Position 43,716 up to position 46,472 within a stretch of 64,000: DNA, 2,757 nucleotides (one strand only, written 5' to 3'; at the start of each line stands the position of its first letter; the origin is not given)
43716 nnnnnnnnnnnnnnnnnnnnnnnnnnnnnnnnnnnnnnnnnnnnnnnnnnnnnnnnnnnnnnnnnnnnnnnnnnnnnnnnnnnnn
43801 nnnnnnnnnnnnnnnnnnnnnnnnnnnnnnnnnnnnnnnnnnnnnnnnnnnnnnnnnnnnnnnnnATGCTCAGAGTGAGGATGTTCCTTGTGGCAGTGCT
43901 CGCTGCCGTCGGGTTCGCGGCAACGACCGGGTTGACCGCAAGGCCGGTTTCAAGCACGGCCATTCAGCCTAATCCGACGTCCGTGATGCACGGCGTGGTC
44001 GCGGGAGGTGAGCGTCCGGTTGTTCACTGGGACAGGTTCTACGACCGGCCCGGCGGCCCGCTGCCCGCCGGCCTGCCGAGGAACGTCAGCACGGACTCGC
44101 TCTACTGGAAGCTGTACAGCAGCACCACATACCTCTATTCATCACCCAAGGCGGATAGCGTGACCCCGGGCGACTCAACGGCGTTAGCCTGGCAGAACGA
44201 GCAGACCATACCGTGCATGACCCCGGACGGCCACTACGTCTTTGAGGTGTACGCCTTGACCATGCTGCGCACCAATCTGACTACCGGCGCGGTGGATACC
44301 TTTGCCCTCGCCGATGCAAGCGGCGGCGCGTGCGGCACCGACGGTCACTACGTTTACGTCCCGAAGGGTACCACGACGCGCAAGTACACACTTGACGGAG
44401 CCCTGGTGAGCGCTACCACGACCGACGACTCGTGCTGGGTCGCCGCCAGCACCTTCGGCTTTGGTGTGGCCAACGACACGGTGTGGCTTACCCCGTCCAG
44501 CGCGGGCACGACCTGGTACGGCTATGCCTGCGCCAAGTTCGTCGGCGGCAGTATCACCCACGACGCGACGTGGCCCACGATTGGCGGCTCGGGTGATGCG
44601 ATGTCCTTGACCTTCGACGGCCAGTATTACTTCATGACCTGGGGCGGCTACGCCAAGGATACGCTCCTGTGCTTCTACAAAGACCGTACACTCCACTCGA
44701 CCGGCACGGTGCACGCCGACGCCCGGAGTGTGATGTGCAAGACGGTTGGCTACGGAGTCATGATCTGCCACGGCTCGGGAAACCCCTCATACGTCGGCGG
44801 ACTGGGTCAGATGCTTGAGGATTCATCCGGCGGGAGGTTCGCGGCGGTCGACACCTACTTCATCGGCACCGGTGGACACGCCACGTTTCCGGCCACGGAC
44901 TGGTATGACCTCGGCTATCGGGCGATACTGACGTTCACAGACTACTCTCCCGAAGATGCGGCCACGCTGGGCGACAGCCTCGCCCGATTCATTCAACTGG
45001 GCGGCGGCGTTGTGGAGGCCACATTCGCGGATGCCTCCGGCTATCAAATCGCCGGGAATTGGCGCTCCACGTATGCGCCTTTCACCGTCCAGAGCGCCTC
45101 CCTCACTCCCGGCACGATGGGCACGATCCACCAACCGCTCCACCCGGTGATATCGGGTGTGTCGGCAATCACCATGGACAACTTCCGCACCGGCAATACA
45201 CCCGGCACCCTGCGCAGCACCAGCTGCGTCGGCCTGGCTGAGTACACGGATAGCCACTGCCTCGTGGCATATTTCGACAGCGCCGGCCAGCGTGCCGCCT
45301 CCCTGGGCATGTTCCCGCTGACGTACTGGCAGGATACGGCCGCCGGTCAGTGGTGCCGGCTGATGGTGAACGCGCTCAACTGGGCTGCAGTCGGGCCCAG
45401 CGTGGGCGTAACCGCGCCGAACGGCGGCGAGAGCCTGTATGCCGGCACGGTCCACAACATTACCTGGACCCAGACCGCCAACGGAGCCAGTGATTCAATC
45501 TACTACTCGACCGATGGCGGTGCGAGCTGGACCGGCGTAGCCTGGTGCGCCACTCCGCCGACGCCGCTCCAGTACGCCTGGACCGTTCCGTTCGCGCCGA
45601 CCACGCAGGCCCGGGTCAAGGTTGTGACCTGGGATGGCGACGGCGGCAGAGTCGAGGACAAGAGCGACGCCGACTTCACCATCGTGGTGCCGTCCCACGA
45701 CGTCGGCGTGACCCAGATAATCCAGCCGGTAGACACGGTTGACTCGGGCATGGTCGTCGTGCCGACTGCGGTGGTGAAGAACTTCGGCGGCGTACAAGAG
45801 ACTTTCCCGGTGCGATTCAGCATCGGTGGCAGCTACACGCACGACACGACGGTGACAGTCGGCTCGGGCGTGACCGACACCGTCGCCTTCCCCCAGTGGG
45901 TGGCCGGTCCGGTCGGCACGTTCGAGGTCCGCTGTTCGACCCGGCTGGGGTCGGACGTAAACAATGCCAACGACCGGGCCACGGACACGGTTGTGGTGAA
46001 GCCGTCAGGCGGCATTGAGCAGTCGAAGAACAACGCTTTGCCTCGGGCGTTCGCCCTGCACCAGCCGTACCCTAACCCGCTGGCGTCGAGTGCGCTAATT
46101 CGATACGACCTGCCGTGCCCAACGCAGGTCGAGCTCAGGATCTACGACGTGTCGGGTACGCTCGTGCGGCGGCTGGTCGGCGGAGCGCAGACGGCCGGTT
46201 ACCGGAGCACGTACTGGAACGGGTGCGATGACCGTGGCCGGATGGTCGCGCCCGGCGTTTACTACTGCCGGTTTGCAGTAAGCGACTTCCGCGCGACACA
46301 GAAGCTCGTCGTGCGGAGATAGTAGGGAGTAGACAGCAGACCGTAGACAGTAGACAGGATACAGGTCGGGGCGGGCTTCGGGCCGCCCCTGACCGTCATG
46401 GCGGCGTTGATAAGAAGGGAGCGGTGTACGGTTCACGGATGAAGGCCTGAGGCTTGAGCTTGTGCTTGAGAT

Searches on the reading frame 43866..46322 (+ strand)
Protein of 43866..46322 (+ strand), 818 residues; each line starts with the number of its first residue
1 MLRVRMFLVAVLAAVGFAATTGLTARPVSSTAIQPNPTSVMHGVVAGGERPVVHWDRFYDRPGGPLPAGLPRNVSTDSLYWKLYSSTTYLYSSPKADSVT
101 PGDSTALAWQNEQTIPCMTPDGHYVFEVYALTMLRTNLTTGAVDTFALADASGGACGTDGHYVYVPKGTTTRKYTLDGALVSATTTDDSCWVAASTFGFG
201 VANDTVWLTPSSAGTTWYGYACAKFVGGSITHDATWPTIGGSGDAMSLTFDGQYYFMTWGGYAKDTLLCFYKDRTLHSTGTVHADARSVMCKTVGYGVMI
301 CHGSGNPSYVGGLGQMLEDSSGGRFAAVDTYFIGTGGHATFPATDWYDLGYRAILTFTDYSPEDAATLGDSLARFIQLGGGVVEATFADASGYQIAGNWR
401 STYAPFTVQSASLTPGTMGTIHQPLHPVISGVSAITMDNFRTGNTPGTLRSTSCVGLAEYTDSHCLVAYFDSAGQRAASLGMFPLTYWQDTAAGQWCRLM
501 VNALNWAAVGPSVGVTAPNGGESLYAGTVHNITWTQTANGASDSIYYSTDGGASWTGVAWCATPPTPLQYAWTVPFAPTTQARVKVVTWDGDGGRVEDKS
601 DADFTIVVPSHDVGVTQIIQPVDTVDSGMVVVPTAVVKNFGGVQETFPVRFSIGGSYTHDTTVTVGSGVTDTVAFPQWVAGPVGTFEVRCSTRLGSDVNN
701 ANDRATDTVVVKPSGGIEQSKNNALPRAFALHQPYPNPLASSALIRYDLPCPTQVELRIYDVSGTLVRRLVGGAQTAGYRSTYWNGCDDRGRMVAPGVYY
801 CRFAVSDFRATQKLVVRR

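Call 6: search_protein_families(library=pfam, proteins=[window:43866-46322:+], max_evalue=0.01)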
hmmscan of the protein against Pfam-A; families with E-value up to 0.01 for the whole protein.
window:43866-46322:+ (818 aa): 1 family
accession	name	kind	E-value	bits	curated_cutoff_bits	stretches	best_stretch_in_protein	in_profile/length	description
PF13860.13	FlgD_ig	-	3.9e-10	40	27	1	753-801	22-71/79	FlgD Ig-like domain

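Call 12: find_homologous_proteins(query=window:43866-46322:+, max_evalue=0.00001)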
Query window:43866-46322:+ (818 aa): 62 proteins with E <= 0.00001 among 8000 candidates.
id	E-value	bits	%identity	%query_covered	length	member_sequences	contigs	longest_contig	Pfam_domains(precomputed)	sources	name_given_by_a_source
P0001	0.0e+0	1894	100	100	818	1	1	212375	PF13860.13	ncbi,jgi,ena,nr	ncbi:MAG TPA: FlgD immunoglobulin-like domain containing protein [bacterium]|nr:FlgD immunoglobulin-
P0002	0.0e+0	1375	69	91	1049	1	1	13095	PF13860.13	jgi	jgi:hypothetical protein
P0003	0.0e+0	1373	70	91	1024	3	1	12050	PF13860.13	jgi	-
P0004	0.0e+0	1343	71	91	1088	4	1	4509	PF13860.13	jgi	jgi:hypothetical protein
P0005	0.0e+0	1332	69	91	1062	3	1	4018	PF13860.13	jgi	jgi:hypothetical protein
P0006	0.0e+0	1317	68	91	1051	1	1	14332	PF13860.13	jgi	jgi:hypothetical protein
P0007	0.0e+0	1304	68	91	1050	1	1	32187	PF13860.13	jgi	jgi:hypothetical protein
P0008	0.0e+0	1240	69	91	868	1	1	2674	PF13860.13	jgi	jgi:hypothetical protein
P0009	0.0e+0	1179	69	65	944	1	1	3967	PF13860.13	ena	-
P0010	0.0e+0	1170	67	100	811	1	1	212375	PF13860.13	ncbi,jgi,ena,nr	ncbi:MAG TPA: FlgD immunoglobulin-like domain containing protein [bacterium]|nr:FlgD immunoglobulin-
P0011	0.0e+0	1170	68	65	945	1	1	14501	PF13860.13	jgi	jgi:hypothetical protein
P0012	0.0e+0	1130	68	65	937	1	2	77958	PF13860.13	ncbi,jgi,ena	-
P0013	0.0e+0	1109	65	65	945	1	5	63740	PF13860.13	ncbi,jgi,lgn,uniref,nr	ncbi:T9SS type A sorting domain-containing protein [candidate division WOR-3 bacterium]|uniref:T9SS 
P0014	0.0e+0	1068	66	67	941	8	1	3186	PF13860.13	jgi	jgi:hypothetical protein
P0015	0.0e+0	1047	57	91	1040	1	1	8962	PF13860.13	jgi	-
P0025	9.7e-248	843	50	65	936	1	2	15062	PF13860.13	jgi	jgi:hypothetical protein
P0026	1.3e-247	843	56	78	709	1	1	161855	PF18962.8,PF13860.13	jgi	jgi:hypothetical protein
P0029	2.4e-231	789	52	68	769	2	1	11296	PF13860.13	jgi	jgi:hypothetical protein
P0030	2.0e-222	759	53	65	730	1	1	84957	PF13860.13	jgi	jgi:hypothetical protein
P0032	2.3e-215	736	46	80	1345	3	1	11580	PF18962.8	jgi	jgi:hypothetical protein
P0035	3.2e-196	673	50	74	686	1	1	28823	PF13860.13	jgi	jgi:hypothetical protein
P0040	1.6e-175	604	44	72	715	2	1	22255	PF13860.13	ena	-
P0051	2.9e-137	478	40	56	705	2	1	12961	PF13860.13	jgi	jgi:hypothetical protein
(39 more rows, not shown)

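Call 13: find_encoding_contigs(protein=P0007, flank=10000, max_places=3)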
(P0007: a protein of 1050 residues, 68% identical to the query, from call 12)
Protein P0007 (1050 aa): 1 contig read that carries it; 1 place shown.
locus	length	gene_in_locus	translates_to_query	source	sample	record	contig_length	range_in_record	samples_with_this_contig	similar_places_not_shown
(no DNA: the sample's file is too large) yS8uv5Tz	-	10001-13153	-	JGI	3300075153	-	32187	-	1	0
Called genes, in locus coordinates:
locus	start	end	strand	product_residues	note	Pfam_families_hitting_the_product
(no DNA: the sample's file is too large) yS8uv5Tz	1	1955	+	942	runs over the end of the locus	PF11028:TMEM260_N, PF28495:TMEM260_2, PF00515:TPR_1 (faint), PF07719:TPR_2 (faint), PF13181:TPR_8 (faint), PF13428:TPR_14 (faint), PF14559:TPR_19 (weak)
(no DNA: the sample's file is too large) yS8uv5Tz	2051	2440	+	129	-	PF01155:HypA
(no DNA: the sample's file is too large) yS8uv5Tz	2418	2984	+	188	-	-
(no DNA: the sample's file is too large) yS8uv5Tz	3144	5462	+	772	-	-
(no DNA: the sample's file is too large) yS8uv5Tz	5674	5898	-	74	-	-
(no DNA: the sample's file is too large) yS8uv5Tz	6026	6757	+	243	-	PF13560:HTH_31 (weak)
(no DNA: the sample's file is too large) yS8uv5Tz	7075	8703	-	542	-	PF05547:Peptidase_M6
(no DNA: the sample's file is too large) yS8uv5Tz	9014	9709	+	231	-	PF13174:TPR_6 (faint), PF09976:TPR_21 (faint), PF13525:YfiO (faint), PF07719:TPR_2 (faint), PF13424:TPR_12 (faint), PF13428:TPR_14 (faint), PF14559:TPR_19 (faint), PF13432:TPR_16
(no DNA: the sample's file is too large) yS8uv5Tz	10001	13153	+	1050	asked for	PF13860:FlgD_ig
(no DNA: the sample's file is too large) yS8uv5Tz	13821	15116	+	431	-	-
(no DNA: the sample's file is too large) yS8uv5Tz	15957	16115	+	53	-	?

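Call 14: find_encoding_contigs(protein=P0013, flank=10000, max_places=3)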
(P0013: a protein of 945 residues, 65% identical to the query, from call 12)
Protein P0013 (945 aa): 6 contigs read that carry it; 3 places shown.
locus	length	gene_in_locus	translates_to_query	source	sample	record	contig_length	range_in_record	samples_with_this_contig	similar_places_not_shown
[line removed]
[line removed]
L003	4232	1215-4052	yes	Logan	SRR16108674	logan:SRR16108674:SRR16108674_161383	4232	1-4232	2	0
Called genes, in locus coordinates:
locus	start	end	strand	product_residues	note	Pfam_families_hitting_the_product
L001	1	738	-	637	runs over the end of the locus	PF00005:ABC_tran, PF02463:SMC_N (faint), PF13304:AAA_21 (faint), PF12848:ABC_tran_Xtn, PF00005:ABC_tran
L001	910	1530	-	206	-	PF05048:NosD (weak), PF13229:Beta_helix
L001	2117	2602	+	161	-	PF05103:DivIVA, PF28175:T4SS_LegC2C7 (weak)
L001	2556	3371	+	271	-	PF01048:PNP_UDP_1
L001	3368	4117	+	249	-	PF13428:TPR_14 (faint), PF13525:YfiO, PF13174:TPR_6 (faint)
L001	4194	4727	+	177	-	PF01467:CTP_transf_like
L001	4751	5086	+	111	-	PF02699:YajC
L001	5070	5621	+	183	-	PF01327:Pep_deformylase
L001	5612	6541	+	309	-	PF00551:Formyl_trans_N, PF02911:Formyl_trans_C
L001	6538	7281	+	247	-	PF03793:PASTA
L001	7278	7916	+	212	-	PF00834:Ribul_P_3_epim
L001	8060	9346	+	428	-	PF02881:SRP54_N, PF00448:SRP54, PF02978:SRP_SPB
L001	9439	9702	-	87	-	-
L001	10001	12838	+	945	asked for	PF13860:FlgD_ig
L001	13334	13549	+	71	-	-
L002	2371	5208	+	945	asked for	PF13860:FlgD_ig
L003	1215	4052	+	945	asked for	PF13860:FlgD_ig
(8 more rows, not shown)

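Call 15: find_encoding_contigs(protein=P0012, flank=10000, max_places=3)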
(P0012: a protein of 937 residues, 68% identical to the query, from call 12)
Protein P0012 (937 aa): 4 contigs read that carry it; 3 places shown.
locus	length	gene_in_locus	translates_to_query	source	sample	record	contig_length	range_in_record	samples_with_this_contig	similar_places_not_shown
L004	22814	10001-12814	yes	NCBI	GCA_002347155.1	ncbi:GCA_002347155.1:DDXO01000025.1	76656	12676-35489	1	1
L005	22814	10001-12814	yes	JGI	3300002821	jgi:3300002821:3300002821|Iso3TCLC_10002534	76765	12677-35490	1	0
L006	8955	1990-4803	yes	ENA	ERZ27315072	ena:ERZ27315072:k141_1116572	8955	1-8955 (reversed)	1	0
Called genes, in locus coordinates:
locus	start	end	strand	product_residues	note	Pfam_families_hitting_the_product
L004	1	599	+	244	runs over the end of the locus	PF01746:tRNA_m1G_MT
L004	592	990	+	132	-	PF01245:Ribosomal_L19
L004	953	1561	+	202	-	PF01351:RNase_HII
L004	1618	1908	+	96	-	PF02021:UPF0102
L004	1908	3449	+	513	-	PF05362:Lon_C, PF13541:ChlI, PF00493:MCM (faint), PF01078:Mg_chelatase, PF00158:Sigma54_activat (faint), PF07728:AAA_5, PF13335:Mg_chelatase_C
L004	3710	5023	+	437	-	PF03446:NAD_binding_2, PF03721:UDPG_MGDP_dh_N, PF00984:UDPG_MGDP_dh, PF03720:UDPG_MGDP_dh_C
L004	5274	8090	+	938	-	PF13860:FlgD_ig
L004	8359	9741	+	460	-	PF13860:FlgD_ig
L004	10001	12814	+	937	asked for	PF13860:FlgD_ig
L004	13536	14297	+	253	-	PF13349:DUF4097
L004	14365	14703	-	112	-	PF01750:HycI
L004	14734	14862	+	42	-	-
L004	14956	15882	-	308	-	PF07719:TPR_2 (faint), PF13174:TPR_6 (faint), PF13428:TPR_14 (faint), PF13432:TPR_16 (faint), PF13431:TPR_17 (faint), PF13176:TPR_7 (faint), PF13424:TPR_12 (faint), PF14559:TPR_19 (weak), +1 more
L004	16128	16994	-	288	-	-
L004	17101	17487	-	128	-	PF01042:Ribonuc_L-PSP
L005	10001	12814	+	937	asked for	PF13860:FlgD_ig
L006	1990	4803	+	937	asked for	PF13860:FlgD_ig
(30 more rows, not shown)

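Call 22: find_related_loci(query=A3, collection=genome_contigs, flank=6000)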
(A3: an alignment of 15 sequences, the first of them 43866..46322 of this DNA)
Query A3 (818 aa) in genome_contigs; peptide patterns used: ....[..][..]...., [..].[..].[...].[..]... (x = any residue, [..] = any of these).
100 stretches matched a pattern; 72 encode a relative of the query (tblastn E <= 1e-3); 71 distinct loci.
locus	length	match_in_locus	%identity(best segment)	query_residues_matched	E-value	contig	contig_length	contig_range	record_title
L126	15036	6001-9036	53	18-818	0e+0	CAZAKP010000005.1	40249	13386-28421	MAG TPA_asm: uncultured bacterium isolate SRP098346_co1_22 genome assembly, contig: NODE_552_length_40249_cov_18.651888,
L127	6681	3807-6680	56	4-740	0e+0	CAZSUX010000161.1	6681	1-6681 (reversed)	MAG TPA_asm: uncultured bacterium isolate binchicken_co129_836 genome assembly, contig: NODE_39062_length_6681_cov_5.505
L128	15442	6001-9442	67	4-818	0e+0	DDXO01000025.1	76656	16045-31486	MAG TPA_asm: candidate division WOR-3 bacterium UBA2258 UBA2258_contig_9577, whole genome shotgun sequence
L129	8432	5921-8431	54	4-740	8e-162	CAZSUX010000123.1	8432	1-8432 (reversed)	MAG TPA_asm: uncultured bacterium isolate binchicken_co129_836 genome assembly, contig: NODE_27655_length_8432_cov_5.105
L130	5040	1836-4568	52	2-818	1e-155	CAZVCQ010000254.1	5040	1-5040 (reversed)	MAG TPA_asm: uncultured bacterium isolate SRP178699_co1_229 genome assembly, contig: NODE_24889_length_5040_cov_4.515747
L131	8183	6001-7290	67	285-818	2e-136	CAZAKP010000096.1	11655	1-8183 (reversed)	MAG TPA_asm: uncultured bacterium isolate SRP098346_co1_22 genome assembly, contig: NODE_6814_length_11655_cov_15.643879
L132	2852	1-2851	55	4-818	2e-129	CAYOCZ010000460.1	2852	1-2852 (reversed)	MAG TPA_asm: uncultured bacterium isolate binchicken_co332_72 genome assembly, contig: NODE_17835_length_2852_cov_13.283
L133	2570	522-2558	52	4-460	3e-122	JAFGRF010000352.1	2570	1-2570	MAG: candidate division WOR-3 bacterium isolate Zod_Metabat.816 k87_11289060, whole genome shotgun sequence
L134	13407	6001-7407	39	51-515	7e-89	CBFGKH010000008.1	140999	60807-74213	MAG: candidate division WOR-3 bacterium isolate SZTDM_202207_bins_15.1 genome assembly, contig: NODE_8_length_140999_cov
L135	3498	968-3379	38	1-712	7e-55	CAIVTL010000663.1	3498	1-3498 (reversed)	candidate division WOR-3 bacterium isolate AlinenSedimentsD0_bin-1181 genome assembly, contig: bin-1181:663/755, whole g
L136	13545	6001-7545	31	74-818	4e-46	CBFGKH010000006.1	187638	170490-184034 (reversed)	MAG: candidate division WOR-3 bacterium isolate SZTDM_202207_bins_15.1 genome assembly, contig: NODE_6_length_187638_cov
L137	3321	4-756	70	461-818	7e-44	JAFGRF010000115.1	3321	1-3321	MAG: candidate division WOR-3 bacterium isolate Zod_Metabat.816 k87_2743872, whole genome shotgun sequence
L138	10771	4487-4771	44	724-818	4e-19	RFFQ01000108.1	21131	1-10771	MAG: Gemmatimonadetes bacterium isolate J002 k99_767053, whole genome shotgun sequence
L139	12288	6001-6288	46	723-818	1e-18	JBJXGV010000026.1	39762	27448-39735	MAG: bacterium isolate F1F2.bin.167 k127_9514181, whole genome shotgun sequence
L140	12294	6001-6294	40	721-818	3e-18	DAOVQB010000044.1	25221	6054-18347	MAG TPA_asm: Candidatus Eisenbacteria bacterium isolate CSMAG_1564 CSMAG_1564_k141_1684253_length_25221_cov_25.0000, who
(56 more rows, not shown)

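Call 30: find_encoding_contigs(protein=P0026, flank=10000, max_places=2)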
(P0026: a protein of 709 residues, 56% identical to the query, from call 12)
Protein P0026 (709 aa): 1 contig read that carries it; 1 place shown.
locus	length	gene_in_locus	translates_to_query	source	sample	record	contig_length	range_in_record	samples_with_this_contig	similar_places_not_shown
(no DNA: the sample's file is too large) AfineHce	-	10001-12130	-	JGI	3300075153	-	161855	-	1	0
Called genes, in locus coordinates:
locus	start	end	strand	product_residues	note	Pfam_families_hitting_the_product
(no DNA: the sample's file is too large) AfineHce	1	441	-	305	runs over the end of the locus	-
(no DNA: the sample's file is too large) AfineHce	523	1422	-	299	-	-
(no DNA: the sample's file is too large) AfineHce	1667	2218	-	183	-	PF01850:PIN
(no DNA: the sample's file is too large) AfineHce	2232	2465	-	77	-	PF10047:DUF2281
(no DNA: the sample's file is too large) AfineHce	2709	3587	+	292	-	PF00892:EamA, PF03151:TPT (weak), PF00892:EamA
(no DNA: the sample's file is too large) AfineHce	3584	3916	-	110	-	PF13426:PAS_9 (weak)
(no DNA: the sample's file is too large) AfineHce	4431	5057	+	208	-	PF01135:PCMT, PF00398:RrnaAD (weak)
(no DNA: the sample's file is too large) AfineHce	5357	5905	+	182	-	PF00156:Pribosyltran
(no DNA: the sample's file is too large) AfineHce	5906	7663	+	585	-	PF01979:Amidohydro_1, PF07969:Amidohydro_3 (weak), PF13382:Adenine_deam_C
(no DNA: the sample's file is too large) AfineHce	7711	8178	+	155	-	PF18306:LDcluster4, PF03641:Lysine_decarbox (faint)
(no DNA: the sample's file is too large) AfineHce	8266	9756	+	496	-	PF00171:Aldedh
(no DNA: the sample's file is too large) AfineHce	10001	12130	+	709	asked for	PF13860:FlgD_ig, PF18962:Por_Secre_tail (faint)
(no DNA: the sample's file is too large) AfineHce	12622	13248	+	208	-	-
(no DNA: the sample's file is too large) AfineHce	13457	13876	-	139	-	PF19762:DUF6249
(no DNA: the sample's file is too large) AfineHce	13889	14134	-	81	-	-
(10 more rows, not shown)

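Call 31: find_encoding_contigs(protein=P0030, flank=10000, max_places=2)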
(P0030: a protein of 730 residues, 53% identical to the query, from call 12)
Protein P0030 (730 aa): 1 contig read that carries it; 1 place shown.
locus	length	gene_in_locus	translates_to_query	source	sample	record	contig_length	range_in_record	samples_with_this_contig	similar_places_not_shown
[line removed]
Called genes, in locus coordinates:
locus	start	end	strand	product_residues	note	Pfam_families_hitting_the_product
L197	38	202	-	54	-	-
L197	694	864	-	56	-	PF04945:YHS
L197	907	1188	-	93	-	PF00462:Glutaredoxin (weak)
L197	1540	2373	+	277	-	-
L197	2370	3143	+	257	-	PF01578:Cytochrom_C_asm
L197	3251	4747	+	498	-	PF01743:PolyA_pol, PF12627:PolyA_pol_RNAbd (weak)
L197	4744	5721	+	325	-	PF04055:Radical_SAM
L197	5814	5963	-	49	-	-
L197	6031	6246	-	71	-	-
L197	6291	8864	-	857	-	-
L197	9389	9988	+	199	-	-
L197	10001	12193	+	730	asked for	PF13860:FlgD_ig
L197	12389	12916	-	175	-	PF01750:HycI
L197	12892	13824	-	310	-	PF07719:TPR_2 (faint), PF13428:TPR_14 (faint), PF13432:TPR_16 (faint), PF13176:TPR_7 (faint), PF14559:TPR_19 (faint)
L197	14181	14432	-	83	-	-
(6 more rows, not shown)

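Call 32: find_encoding_contigs(protein=P0040, flank=10000, max_places=2)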
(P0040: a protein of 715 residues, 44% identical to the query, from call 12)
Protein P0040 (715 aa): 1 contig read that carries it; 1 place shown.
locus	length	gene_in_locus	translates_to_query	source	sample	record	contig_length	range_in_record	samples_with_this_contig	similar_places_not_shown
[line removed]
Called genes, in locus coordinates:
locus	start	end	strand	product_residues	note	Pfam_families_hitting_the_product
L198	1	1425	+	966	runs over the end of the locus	-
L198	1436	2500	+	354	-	PF03687:UPF0164 (faint)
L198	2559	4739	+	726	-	PF03415:Peptidase_C11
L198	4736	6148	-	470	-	PF01565:FAD_binding_4, PF02913:FAD-oxidase_C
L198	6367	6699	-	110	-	PF00085:Thioredoxin, PF13098:Thioredoxin_2 (faint)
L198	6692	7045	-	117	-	PF01022:HTH_5 (weak)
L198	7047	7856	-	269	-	PF13349:DUF4097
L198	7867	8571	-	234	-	-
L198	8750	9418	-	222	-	PF13860:FlgD_ig (weak)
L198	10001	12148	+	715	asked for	PF13860:FlgD_ig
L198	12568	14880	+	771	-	?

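Call 33: find_encoding_contigs(protein=P0051, flank=10000, max_places=2)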
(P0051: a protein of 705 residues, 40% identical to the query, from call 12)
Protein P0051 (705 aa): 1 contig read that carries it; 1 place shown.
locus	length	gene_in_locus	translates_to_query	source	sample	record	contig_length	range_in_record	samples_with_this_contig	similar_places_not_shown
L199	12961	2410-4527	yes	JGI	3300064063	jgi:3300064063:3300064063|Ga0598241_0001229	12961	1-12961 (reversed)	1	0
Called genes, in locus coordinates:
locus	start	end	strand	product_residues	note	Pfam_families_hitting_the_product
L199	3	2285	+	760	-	?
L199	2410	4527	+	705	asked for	PF13860:FlgD_ig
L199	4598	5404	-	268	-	PF03888:MucB_RseB, PF17131:TP_0789-like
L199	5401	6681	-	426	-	PF02687:FtsX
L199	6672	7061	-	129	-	PF02687:FtsX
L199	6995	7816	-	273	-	-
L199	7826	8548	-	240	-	PF02463:SMC_N (faint), PF00005:ABC_tran, PF13304:AAA_21 (faint)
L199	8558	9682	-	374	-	-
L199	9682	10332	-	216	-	PF00440:TetR_N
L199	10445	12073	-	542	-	PF01212:Beta_elim_lyase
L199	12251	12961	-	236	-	?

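Call 42: find_encoding_contigs(protein=P0035, flank=8000, max_places=2)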
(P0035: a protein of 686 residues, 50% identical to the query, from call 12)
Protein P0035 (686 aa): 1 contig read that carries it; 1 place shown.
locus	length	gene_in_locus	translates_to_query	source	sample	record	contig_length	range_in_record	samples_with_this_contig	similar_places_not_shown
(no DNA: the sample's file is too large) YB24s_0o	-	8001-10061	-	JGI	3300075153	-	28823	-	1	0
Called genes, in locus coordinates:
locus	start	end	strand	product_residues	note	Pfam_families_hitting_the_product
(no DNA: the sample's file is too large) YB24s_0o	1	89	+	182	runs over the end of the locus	PF00210:Ferritin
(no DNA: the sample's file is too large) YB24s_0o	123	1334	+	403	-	PF19583:ODP, PF12706:Lactamase_B_2 (weak), PF00258:Flavodoxin_1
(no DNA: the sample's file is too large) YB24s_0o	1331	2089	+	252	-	PF01613:Flavin_Reduct, PF00301:Rubredoxin, PF21349:RUBY_RBDX (faint)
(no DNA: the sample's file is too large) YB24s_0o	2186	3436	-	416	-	PF06689:zf-C4_ClpX (weak), PF00493:MCM (weak), PF01078:Mg_chelatase (faint), PF00158:Sigma54_activat (faint), PF00004:AAA, PF07724:AAA_2, PF07728:AAA_5 (faint), PF10431:ClpB_D2-small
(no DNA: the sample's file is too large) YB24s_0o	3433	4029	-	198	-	PF00574:CLP_protease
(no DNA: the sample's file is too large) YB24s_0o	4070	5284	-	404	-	PF05697:Trigger_N, PF05698:Trigger_C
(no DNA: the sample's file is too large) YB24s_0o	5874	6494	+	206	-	PF03544:TonB_C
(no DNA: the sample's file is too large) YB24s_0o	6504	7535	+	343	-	PF20208:ARPP-1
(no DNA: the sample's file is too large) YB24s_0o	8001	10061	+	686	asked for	PF13860:FlgD_ig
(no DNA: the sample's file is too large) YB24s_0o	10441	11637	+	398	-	-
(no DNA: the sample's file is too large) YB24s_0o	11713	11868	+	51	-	-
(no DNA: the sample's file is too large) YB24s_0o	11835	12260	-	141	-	-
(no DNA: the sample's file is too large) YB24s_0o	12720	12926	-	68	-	-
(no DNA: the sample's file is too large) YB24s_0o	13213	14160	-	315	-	-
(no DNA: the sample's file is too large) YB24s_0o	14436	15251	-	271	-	PF13489:Methyltransf_23 (weak), PF08241:Methyltransf_11, PF08242:Methyltransf_12, PF13649:Methyltransf_25, PF13847:Methyltransf_31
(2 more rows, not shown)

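Call 43: find_encoding_contigs(protein=P0025, flank=8000, max_places=2)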
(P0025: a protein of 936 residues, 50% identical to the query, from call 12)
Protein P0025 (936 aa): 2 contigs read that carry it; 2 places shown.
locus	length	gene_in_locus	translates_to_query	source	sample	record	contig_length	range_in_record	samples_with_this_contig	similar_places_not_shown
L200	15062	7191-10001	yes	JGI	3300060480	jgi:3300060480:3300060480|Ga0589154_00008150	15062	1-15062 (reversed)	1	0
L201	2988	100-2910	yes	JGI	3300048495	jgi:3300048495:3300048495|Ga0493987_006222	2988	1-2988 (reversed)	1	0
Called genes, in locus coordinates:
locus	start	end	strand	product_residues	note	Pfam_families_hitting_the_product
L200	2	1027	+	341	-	?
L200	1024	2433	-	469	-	PF01565:FAD_binding_4, PF02913:FAD-oxidase_C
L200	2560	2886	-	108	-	PF00085:Thioredoxin, PF13098:Thioredoxin_2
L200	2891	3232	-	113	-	PF12840:HTH_20 (weak), PF01022:HTH_5, PF12802:MarR_2 (weak)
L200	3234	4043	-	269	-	PF13349:DUF4097 (weak)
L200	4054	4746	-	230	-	-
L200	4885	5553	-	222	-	-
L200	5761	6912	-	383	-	PF16656:Pur_ac_phosph_N (weak), PF00149:Metallophos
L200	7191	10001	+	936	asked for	PF13860:FlgD_ig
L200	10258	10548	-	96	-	PF14242:DUF4342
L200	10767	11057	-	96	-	-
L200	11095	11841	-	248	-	-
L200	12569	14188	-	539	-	PF00919:UPF0004, PF04055:Radical_SAM, PF18693:TRAM_2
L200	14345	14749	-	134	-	PF13279:4HBT_2 (weak), PF03061:4HBT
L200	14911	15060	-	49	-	?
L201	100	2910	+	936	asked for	PF13860:FlgD_ig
